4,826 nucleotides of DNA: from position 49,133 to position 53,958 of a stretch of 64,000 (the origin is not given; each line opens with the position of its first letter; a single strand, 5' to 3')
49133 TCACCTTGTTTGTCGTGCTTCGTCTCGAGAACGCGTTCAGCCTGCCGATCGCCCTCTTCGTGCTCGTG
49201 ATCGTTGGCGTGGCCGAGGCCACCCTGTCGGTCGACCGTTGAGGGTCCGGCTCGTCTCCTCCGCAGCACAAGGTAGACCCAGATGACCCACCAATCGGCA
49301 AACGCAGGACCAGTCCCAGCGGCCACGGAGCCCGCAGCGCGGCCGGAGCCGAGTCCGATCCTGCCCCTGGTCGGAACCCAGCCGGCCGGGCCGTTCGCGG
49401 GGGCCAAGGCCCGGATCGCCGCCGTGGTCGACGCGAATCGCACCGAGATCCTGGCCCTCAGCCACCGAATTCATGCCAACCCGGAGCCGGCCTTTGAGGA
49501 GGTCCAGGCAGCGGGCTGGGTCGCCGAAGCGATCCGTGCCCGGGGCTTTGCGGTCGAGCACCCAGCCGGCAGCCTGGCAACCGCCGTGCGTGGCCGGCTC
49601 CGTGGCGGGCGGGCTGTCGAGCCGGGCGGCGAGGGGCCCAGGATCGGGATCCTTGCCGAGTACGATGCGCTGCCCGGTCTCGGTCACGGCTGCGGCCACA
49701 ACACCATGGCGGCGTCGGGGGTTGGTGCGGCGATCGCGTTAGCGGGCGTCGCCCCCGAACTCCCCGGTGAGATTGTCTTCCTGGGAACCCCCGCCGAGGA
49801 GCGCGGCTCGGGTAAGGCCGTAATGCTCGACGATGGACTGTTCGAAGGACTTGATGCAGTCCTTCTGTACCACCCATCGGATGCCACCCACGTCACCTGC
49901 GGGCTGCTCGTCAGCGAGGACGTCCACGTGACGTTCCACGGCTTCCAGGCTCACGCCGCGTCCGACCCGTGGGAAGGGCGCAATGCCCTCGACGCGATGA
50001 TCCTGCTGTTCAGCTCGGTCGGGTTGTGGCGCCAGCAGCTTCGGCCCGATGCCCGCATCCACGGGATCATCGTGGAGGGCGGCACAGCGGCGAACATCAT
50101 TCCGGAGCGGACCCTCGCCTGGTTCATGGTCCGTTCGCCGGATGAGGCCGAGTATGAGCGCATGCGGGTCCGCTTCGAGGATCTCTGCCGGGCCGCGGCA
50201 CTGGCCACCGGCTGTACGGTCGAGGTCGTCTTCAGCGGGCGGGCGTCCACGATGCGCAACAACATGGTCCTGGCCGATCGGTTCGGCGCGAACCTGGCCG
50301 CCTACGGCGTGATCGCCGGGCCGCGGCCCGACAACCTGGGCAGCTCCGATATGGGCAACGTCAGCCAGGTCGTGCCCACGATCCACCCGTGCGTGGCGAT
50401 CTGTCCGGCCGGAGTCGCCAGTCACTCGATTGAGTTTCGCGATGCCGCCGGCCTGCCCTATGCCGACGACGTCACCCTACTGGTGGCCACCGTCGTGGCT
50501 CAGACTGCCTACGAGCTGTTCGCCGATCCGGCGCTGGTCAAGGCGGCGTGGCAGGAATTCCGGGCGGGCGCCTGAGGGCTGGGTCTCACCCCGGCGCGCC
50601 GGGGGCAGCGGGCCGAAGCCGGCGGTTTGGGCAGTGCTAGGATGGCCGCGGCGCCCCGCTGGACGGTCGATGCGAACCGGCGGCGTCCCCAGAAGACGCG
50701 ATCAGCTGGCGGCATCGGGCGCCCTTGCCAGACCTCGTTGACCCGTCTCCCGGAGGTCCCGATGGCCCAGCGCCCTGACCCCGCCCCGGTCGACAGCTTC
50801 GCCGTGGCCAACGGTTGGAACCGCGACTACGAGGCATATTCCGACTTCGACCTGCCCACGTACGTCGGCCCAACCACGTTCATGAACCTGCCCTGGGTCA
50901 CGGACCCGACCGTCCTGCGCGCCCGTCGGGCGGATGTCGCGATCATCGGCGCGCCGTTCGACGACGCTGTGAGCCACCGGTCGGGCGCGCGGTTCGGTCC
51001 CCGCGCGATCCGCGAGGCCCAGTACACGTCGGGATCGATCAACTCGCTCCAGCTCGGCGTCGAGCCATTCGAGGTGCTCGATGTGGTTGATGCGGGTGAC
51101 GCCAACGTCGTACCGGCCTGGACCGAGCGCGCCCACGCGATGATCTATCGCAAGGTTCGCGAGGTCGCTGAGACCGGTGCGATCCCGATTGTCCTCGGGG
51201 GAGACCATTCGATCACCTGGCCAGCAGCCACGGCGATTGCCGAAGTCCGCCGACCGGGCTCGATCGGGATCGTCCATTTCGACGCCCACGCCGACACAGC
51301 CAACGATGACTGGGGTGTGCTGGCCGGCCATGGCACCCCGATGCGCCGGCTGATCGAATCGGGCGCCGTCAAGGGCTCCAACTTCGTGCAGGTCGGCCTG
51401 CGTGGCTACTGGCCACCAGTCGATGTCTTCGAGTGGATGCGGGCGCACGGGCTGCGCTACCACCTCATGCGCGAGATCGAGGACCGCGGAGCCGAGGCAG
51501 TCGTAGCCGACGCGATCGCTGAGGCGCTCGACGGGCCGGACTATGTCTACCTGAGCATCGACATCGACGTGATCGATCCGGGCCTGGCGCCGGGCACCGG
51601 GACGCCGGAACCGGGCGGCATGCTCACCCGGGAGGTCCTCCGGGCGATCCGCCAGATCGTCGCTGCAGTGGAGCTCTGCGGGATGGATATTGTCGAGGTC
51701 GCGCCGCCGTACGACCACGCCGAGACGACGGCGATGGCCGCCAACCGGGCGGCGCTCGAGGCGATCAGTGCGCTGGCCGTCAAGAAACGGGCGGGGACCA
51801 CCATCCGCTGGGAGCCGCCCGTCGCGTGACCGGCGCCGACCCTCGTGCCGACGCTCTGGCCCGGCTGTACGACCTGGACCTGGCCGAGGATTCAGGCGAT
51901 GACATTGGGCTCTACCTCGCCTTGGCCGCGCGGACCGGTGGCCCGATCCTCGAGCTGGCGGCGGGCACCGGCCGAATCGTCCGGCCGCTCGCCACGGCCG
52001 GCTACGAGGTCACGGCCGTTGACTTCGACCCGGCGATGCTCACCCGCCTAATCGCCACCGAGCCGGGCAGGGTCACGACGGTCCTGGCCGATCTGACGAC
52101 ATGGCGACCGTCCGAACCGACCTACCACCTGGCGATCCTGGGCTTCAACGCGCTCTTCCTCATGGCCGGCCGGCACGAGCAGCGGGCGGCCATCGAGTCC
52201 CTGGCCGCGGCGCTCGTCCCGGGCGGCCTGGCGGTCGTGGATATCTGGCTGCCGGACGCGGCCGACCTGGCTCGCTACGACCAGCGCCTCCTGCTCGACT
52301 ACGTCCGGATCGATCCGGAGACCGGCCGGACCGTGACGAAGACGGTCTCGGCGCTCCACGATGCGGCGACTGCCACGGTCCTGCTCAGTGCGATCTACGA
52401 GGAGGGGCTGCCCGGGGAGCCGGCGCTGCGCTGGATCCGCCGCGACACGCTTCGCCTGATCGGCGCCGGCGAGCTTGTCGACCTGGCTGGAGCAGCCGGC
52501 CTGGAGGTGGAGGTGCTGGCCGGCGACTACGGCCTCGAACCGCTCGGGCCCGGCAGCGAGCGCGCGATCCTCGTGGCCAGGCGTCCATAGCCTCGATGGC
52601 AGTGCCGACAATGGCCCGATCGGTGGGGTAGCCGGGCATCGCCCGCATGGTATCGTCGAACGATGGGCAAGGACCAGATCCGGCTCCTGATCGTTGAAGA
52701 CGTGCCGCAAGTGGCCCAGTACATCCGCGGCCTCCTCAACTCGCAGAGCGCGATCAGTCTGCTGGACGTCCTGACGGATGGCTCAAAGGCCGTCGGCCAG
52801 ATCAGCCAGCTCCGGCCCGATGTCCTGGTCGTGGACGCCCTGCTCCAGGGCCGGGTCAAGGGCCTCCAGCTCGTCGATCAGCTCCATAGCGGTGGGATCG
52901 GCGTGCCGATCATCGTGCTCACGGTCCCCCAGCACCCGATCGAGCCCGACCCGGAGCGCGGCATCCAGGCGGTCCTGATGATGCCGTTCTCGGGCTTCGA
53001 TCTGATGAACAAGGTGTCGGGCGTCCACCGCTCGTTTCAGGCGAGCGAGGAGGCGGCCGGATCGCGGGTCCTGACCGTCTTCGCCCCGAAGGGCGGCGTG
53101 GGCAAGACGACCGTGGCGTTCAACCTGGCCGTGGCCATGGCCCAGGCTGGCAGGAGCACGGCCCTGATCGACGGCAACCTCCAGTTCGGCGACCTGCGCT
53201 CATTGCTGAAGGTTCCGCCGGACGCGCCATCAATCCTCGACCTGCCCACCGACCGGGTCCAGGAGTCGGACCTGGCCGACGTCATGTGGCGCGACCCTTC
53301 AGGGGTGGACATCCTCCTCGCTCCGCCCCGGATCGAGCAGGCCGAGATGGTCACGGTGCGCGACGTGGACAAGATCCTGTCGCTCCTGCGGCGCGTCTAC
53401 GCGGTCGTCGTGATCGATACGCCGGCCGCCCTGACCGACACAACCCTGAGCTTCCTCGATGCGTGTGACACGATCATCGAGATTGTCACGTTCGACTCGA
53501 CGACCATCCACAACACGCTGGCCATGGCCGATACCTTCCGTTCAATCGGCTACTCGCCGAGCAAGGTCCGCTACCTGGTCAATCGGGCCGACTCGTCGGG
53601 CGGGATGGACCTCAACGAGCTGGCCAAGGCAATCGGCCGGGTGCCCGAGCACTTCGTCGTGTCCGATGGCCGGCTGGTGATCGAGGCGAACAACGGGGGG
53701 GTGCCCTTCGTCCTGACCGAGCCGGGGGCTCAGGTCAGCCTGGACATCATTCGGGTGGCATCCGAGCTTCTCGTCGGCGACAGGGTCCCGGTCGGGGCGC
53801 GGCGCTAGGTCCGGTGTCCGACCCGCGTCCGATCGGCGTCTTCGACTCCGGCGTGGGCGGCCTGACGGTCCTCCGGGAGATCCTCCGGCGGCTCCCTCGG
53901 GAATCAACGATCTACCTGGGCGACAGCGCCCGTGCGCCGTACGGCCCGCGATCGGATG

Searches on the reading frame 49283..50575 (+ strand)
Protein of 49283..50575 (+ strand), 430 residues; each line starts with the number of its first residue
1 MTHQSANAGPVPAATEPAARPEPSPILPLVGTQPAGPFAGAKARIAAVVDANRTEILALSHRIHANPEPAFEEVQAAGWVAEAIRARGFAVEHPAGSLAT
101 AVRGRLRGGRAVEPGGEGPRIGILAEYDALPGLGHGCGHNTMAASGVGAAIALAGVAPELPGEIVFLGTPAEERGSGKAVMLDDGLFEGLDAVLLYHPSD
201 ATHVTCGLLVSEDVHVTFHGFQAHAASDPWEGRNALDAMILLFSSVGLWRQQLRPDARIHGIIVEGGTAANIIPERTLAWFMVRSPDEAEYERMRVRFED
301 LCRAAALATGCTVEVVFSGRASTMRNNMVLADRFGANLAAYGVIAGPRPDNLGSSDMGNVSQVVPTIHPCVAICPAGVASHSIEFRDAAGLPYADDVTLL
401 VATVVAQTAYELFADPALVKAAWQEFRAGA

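Call 15: search_protein_families(library=pfam, proteins=[window:49283-50575:+], max_evalue=0.001)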
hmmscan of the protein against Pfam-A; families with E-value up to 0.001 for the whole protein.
window:49283-50575:+ (430 aa): 2 families
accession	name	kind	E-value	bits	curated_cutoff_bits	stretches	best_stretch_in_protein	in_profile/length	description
PF01546.33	Peptidase_M20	-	1.4e-13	51.7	24.6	1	128-381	7-184/206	Peptidase family M20/M25/M40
PF07687.19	M20_dimer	-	1.1e-09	38.7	21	1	214-307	9-104/107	Peptidase dimerisation domain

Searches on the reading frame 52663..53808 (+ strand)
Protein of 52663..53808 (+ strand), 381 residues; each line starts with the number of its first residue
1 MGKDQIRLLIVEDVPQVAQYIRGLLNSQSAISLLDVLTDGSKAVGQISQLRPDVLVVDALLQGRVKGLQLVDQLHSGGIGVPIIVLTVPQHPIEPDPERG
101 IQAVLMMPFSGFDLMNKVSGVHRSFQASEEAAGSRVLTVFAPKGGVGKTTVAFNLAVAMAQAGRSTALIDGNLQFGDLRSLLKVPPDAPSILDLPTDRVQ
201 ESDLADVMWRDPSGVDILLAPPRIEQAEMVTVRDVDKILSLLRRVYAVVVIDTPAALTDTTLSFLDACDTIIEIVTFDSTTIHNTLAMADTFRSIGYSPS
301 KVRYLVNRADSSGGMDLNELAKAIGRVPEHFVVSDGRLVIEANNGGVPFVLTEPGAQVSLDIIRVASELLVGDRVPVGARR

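Call 15: search_protein_families(library=pfam, proteins=[window:52663-53808:+], max_evalue=0.001)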
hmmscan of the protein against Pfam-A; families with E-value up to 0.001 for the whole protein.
window:52663-53808:+ (381 aa): 7 families
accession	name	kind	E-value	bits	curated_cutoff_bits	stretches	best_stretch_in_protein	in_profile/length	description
PF13614.12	AAA_31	-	8e-12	45.9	27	1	135-280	2-152/177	AAA domain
PF00072.30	Response_reg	-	6e-11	42.9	30.2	1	9-90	2-80/111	Response regulator receiver domain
PF01656.29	CbiA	-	1.4e-10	41.6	25.4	1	138-311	2-85/125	CobQ/CobB/MinD/ParA nucleotide binding domain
PF10609.15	ParA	-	2.6e-09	37.3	27.1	1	135-174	4-43/246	NUBPL iron-transfer P-loop NTPase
PF09140.17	MipZ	-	3.9e-05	23.5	20.7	1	139-272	5-126/262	ATPase MipZ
PF06564.18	CBP_BcsQ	-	5.5e-05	23.2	21.3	0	137-171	4-38/234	Cellulose biosynthesis protein BcsQ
PF02374.21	ArsA_ATPase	-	6.6e-05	22.7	24.3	1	139-169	5-35/305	Anion-transporting ATPase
